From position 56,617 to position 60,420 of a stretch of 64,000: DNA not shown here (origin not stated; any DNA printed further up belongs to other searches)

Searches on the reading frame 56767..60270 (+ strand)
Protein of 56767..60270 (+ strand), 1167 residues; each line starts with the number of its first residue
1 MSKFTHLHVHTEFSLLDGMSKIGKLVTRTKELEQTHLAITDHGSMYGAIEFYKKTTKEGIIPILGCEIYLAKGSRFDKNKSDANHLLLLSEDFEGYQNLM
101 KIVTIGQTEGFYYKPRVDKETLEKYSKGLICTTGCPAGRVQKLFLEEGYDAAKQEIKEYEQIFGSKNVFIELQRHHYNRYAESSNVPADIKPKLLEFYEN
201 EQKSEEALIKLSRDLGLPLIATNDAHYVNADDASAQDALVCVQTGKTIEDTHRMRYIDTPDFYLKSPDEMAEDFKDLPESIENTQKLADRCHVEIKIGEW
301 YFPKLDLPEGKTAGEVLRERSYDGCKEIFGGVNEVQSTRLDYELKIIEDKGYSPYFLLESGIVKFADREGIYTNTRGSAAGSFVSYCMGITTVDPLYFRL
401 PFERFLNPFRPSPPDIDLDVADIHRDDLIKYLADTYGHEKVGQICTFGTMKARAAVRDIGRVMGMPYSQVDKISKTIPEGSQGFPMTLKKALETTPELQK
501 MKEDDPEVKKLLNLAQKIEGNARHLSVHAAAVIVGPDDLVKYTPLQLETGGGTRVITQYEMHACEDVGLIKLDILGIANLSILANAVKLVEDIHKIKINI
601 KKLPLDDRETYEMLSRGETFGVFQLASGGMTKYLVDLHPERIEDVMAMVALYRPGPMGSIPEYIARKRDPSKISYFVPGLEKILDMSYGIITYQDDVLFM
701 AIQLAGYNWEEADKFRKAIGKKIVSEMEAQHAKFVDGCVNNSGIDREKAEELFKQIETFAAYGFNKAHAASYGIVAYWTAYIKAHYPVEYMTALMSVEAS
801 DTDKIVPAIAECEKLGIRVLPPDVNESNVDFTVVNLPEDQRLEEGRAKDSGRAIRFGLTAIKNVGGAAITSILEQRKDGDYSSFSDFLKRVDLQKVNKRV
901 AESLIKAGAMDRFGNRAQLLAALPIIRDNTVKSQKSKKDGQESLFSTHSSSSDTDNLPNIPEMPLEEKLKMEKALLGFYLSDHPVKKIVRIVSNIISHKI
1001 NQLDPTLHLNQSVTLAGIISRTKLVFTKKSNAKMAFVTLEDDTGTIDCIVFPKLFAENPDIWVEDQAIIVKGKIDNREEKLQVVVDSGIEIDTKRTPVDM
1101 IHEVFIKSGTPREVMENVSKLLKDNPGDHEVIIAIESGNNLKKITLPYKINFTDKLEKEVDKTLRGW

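Call 67: search_protein_families(library=pfam, proteins=[window:56767-60270:+], max_evalue=0.00001)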
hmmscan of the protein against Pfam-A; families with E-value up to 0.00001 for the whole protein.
window:56767-60270:+ (1167 aa): 5 families
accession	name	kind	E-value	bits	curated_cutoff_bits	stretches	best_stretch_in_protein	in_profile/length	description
PF07733.18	DNA_pol3_alpha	-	1.2e-87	294.3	23.9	1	316-576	2-260/260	Bacterial DNA polymerase III alpha NTPase domain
PF02811.25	PHP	-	1.5e-55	188.5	26.4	1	6-175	1-164/164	PHP domain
PF17657.6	DNA_pol3_finger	-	8.8e-52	175.2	22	1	579-741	1-165/166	Bacterial DNA polymerase III alpha subunit finger domain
PF14579.12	HHH_6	-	3e-30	104.7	25.6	1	816-919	1-90/90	Helix-hairpin-helix motif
PF01336.31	tRNA_anti-codon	-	1.6e-14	54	27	1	1013-1087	1-71/75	OB-fold nucleic acid binding domain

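Call 91: list_cluster_members(proteins=[window:56767-60270:+, window:37215-38615:-, P0001, window:14663-16333:+])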
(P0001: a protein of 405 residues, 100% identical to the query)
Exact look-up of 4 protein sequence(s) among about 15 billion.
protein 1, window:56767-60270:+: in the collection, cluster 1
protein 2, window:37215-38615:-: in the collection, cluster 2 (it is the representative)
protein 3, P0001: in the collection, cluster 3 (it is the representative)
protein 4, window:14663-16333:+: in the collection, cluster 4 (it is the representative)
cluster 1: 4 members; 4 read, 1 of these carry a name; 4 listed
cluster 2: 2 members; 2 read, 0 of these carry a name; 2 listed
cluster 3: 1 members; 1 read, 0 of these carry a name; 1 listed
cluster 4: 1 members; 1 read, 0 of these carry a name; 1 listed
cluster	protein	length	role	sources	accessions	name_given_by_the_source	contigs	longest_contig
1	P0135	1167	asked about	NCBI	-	-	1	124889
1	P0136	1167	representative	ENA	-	-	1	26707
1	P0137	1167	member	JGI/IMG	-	DNA polymerase-3 subunit alpha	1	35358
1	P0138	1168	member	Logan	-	-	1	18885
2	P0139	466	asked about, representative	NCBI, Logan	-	-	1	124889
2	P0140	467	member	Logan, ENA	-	-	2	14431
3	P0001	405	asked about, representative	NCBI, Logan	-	-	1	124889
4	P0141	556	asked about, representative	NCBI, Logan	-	-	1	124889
